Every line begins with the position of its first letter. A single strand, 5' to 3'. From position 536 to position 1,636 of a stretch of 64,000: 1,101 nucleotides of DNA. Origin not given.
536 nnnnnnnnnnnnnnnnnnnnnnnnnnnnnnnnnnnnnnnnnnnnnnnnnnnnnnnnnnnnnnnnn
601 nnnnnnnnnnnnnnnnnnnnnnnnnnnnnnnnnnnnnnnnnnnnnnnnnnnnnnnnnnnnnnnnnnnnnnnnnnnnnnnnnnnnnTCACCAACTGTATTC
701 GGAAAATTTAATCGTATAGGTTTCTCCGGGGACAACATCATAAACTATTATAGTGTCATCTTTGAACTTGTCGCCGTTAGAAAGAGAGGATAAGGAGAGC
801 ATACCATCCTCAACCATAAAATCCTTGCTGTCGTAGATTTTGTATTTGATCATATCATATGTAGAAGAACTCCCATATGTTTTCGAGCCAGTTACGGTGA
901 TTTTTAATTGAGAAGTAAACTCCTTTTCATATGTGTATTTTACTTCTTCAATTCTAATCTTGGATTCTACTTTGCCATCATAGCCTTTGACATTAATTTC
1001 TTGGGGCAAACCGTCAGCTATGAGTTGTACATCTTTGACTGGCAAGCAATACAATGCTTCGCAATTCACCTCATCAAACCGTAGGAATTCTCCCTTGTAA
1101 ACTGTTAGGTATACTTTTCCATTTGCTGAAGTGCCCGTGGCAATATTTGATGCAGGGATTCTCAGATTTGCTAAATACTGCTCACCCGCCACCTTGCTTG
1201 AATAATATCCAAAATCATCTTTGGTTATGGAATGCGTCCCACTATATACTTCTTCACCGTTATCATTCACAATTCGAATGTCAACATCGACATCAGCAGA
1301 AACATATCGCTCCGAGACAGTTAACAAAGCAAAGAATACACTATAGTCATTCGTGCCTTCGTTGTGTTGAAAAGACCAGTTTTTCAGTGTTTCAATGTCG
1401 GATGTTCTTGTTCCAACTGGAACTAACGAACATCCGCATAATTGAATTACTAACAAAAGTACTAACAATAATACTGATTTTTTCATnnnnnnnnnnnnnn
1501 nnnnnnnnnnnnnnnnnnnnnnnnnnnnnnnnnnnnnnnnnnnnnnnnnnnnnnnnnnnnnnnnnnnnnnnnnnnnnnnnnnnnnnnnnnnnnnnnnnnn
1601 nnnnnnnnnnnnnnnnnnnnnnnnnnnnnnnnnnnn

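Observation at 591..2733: Self-contained two-gene cassette of unknown function (Cys-rich 377-aa protein plus lipoprotein) in the tRNA-adjacent island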

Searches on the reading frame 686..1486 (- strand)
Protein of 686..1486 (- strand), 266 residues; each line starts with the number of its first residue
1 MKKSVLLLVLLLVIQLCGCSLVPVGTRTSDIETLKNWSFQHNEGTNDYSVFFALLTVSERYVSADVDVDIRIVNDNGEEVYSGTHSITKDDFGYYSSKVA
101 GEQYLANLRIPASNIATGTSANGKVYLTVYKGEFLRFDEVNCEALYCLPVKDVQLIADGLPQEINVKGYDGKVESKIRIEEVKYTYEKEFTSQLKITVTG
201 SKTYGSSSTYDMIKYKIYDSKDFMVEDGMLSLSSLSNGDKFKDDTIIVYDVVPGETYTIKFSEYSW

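Call 4: search_protein_families(library=pfam, proteins=[window:686-1486:-], max_evalue=1)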
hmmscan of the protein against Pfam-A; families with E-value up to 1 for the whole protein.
window:686-1486:- (266 aa): 0 families

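Call 5: search_protein_families(library=phrogs, proteins=[window:686-1486:-], max_evalue=1)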
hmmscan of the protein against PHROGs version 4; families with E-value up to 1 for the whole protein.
window:686-1486:- (266 aa): 3 families
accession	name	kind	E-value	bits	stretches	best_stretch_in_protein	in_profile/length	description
phrog_8801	-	unknown function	0.011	17.2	1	1-52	1-52/94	-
phrog_19718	-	unknown function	0.085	14.4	1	54-114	28-88/102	-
phrog_4462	-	unknown function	0.096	13.9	0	161-189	42-70/104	-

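Call 6: search_protein_families(library=padloc, proteins=[window:686-1486:-], max_evalue=1)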
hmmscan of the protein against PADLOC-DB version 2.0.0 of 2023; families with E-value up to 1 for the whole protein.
window:686-1486:- (266 aa): 0 families

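Call 7: search_protein_families(library=ncbifam, proteins=[window:686-1486:-], max_evalue=1)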
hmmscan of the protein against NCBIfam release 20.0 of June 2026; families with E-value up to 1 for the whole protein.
window:686-1486:- (266 aa): 1 family
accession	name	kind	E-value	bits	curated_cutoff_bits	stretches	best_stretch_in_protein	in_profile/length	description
NF038353.1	FxLYD_dom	domain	0.045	13.6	23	0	209-242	19-52/71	FxLYD domain-containing protein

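Call 9: find_homologous_proteins(query=window:686-1486:-)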
Query window:686-1486:- (266 aa): 561 proteins with E <= 0.001 among 1722 candidates; the best 120 are listed.
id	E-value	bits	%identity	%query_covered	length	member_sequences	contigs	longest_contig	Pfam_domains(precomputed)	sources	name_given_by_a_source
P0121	1.6e-169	580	100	100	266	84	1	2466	-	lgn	-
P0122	5.8e-164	562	100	97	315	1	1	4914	-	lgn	-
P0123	3.8e-152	523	62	89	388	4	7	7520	-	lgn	-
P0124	1.6e-148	511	58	92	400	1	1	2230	-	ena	-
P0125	1.2e-144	499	57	92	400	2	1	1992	-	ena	-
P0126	4.3e-144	497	56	92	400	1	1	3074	-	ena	-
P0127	9.1e-143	492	58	92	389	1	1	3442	-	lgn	-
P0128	4.5e-138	477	78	100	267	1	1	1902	-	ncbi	-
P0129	9.7e-138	476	80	100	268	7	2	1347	-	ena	-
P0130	3.0e-136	471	56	89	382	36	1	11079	-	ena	-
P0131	9.1e-136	469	79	100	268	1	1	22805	-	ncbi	-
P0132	1.5e-135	469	79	100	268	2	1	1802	-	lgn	-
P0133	1.7e-135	469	78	100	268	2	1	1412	-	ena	-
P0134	2.7e-135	468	81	97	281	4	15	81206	-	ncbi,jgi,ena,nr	ncbi:MAG: hypothetical protein E7436_04595 [Ruminococcaceae bacterium]|nr:hypothetical protein [Osci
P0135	6.2e-135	467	80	100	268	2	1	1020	-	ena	-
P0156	8.1e-120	417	53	98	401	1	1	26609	-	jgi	jgi:hypothetical protein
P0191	1.8e-103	364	60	100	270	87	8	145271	-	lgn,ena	-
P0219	1.1e-99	351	46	91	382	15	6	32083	-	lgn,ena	-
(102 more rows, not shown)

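Call 25: predict_structure(alignment_id=A2)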
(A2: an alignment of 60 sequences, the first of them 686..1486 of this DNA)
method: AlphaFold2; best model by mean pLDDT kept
length: 266 residues; sequences in the alignment: 60
mean_pLDDT: 91.5   pTM: 0.76
mean pLDDT of the five models: 91.5, 91.1, 89.2, 88.5, 87.4
residues with pLDDT >= 90: 209; 70-90: 41; 50-70: 8; < 50: 8
segments of 3 or more residues with pLDDT < 50: 18-25
pLDDT, mean of each block of 10 residues (from residue 1): 78 64 57 93 95 95 96 98 97 91 96 97 97 92 94 96 93 95 91 95 90 97 96 95 96 97 86
secondary structure, 60 per line:
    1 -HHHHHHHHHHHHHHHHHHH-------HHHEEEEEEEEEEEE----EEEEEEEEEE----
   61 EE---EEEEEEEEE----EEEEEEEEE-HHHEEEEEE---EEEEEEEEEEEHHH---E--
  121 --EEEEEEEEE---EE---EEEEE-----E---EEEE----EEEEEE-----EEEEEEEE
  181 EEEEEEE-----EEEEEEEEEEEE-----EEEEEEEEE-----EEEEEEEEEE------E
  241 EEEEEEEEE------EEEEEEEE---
elements in order: H2-20 E31-42 E47-56 E66-74 E79-87 E92-97 E101-111 E123-131 E140-144 E154-157 E162-167 E173-187 E193-204 E210-218 E224-233 E240-249 E256-263

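Call 28: fold_search(model_id=the predicted structure, library=pdb)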
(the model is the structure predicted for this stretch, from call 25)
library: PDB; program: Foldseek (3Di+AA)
matches with E <= 10: 1605; with E <= 0.001: 45
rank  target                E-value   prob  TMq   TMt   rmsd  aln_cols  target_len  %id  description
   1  1ggy_A                1.0e-04  1.00  0.32  0.15  14.9       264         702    9  HUMAN FACTOR XIII WITH YTTERBIUM BOUND IN THE ION SITE (released 1999-02-16)
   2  1nug_B                1.0e-04  1.00  0.27  0.13  18.2       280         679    9  Role of Calcium Ions in the Activation and Activity of the Transglutaminase 3 Enzyme (2 calciums, 1 Mg, inactive form) (released 2003-04-22)
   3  3s3j_A                1.4e-04  1.00  0.26  0.13  15.8       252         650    9  Transglutaminase 2 in complex with a novel inhibitor (released 2012-06-06)
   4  1evu_B                1.8e-04  1.00  0.31  0.14  15.1       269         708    8  HUMAN FACTOR XIII WITH CALCIUM BOUND IN THE ION SITE (released 2000-05-10)
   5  2vzu_A                2.3e-04  0.99  0.23  0.08  25.1       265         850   10  Complex of Amycolatopsis orientalis exo-chitosanase CsxA D469A with PNP-beta-D-glucosamine (released 2008-10-14)
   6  1f13_B                2.4e-04  1.00  0.31  0.14  14.9       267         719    8  RECOMBINANT HUMAN CELLULAR COAGULATION FACTOR XIII (released 1998-08-12)
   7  5mhl_B                2.5e-04  1.00  0.30  0.14  15.0       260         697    8  FXIIIa in complex with the inhibitor Mi0621 (released 2017-12-20)
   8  2q3z_A                2.8e-04  1.00  0.27  0.14  15.2       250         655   10  Transglutaminase 2 undergoes large conformational change upon activation (released 2007-10-23)
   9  4kty_B                2.8e-04  1.00  0.30  0.14  15.2       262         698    9  Fibrin-stabilizing factor with a bound ligand (released 2013-12-04)
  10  1qrk_A                2.9e-04  1.00  0.31  0.14  15.4       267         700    9  HUMAN FACTOR XIII WITH STRONTIUM BOUND IN THE ION SITE (released 1999-07-02)
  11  1evu_A                3.6e-04  1.00  0.30  0.14  14.9       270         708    8  HUMAN FACTOR XIII WITH CALCIUM BOUND IN THE ION SITE (released 2000-05-10)
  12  1ex0_A                3.6e-04  1.00  0.30  0.14  15.2       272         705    8  HUMAN FACTOR XIII, MUTANT W279F ZYMOGEN (released 2003-12-23)
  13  8ayh_C                3.6e-04  0.99  0.23  0.11  17.2       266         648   11  Structure of Complement C5 in Complex with small molecule inhibitor and CVF (released 2022-12-21)
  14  4kty_A                3.7e-04  1.00  0.28  0.13  15.6       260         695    7  Fibrin-stabilizing factor with a bound ligand (released 2013-12-04)
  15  8k35_A                3.7e-04  1.00  0.30  0.12  12.6       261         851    8  Structure of the bacteriophage lambda tail tip complex (released 2023-11-15)
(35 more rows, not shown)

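Call 35: search_solved_structures(query=A2, max_evalue=10)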
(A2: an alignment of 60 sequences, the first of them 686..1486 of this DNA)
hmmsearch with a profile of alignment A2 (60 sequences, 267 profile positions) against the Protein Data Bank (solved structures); distinct sequences matched with E-value up to 10: 1.
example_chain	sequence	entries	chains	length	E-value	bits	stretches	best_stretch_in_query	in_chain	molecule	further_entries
8crx_l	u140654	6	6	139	0.78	12.3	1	88-133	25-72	50S ribosomal protein L16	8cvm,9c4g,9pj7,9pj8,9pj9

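Call 55: search_dna_similar(query=window:686-1486:-, collection=phages, mode=protein, max_evalue=0.001)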
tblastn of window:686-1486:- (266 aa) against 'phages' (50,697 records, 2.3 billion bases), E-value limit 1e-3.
No match.

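Call 102: find_encoding_contigs(protein=P0191, flank=4000, max_places=3)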
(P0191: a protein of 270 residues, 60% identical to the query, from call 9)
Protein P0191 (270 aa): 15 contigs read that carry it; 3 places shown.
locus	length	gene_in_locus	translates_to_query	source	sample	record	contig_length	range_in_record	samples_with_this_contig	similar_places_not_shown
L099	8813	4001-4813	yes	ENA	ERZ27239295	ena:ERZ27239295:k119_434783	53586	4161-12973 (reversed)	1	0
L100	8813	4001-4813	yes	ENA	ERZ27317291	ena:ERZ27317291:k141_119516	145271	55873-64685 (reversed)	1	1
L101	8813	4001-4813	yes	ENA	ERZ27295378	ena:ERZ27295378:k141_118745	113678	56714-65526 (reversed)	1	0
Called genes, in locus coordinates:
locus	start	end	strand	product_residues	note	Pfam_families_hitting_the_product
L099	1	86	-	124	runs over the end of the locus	PF12669:FeoB_associated (weak), PF00403:HMA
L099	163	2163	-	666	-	PF01926:MMR_HSR1, PF02421:FeoB_N, PF09439:SRPRB (weak), PF07670:Gate, PF07664:FeoB_C, PF07670:Gate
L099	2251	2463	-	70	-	PF04023:FeoA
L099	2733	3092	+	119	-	PF01325:Fe_dep_repress, PF02742:Fe_dep_repr_C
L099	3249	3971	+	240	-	-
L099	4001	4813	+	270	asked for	-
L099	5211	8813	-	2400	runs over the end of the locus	PF00754:F5_F8_type_C, PF22633:F5_F8_type_C_2, PF02838:Glyco_hydro_20b, PF07555:NAGidase, PF22633:F5_F8_type_C_2, PF18998:Flg_new_2, PF00728:Glyco_hydro_20, PF00754:F5_F8_type_C, +5 more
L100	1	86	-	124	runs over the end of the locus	PF12669:FeoB_associated (weak), PF00403:HMA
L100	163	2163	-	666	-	PF01926:MMR_HSR1, PF02421:FeoB_N, PF09439:SRPRB (weak), PF07670:Gate, PF07664:FeoB_C, PF07670:Gate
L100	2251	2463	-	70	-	PF04023:FeoA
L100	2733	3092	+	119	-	PF01325:Fe_dep_repress, PF02742:Fe_dep_repr_C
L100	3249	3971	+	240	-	-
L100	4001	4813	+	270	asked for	-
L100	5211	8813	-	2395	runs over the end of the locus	PF00754:F5_F8_type_C, PF22633:F5_F8_type_C_2, PF02838:Glyco_hydro_20b, PF07555:NAGidase, PF22633:F5_F8_type_C_2, PF18998:Flg_new_2, PF00728:Glyco_hydro_20, PF00754:F5_F8_type_C, +5 more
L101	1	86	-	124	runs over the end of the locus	PF12669:FeoB_associated (weak), PF00403:HMA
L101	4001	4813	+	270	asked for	-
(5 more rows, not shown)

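Call 103: find_encoding_contigs(protein=P0156, flank=4000, max_places=2)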
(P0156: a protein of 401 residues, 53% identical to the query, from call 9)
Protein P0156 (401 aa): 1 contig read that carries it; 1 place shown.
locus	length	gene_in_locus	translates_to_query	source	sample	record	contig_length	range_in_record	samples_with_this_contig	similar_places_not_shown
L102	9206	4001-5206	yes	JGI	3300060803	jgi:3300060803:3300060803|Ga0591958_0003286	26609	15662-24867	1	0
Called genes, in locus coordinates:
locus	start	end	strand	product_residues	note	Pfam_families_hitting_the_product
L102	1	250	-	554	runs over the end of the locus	PF00920:ILVD_EDD_N, PF24877:ILV_EDD_C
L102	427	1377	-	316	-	PF02779:Transket_pyr, PF17147:PFOR_II (faint), PF02780:Transketolase_C, PF22613:Transketolase_C_1 (weak)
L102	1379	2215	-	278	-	PF13292:DXP_synthase_N, PF00456:Transketolase_N, PF00676:E1_dh (weak)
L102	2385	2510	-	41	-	-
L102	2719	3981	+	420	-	-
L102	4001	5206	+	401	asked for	-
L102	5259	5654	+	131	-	-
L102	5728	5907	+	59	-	-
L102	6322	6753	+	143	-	PF02082:Rrf2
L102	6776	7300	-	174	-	PF02572:CobA_CobO_BtuR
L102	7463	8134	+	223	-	PF02683:DsbD_TM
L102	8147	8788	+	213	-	PF00837:T4_deiodinase, PF08534:Redoxin, PF00578:AhpC-TSA, PF00085:Thioredoxin, PF13098:Thioredoxin_2, PF13905:Thioredoxin_8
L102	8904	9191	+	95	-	-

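Call 104: find_encoding_contigs(protein=P0219, flank=4000, max_places=2)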
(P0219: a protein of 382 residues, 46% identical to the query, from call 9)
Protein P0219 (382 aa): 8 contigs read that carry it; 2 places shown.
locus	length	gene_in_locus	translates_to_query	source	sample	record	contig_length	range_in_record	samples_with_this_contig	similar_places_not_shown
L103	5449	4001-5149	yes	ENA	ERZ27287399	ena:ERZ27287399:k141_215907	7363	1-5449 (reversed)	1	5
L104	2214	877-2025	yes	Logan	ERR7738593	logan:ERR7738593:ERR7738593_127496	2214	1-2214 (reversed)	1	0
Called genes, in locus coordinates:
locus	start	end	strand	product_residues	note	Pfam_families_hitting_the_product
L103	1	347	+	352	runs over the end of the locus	PF17761:DUF1016_N, PF06250:YhcG_C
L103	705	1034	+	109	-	PF04471:Mrr_cat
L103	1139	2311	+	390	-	PF03486:HI0933_like, PF22780:HI0933_like_1st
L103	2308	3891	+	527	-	PF28550:DUF8436, PF01266:DAO (faint), PF21688:FAD-depend_C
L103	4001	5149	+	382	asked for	-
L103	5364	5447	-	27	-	?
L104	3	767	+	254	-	?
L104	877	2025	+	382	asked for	-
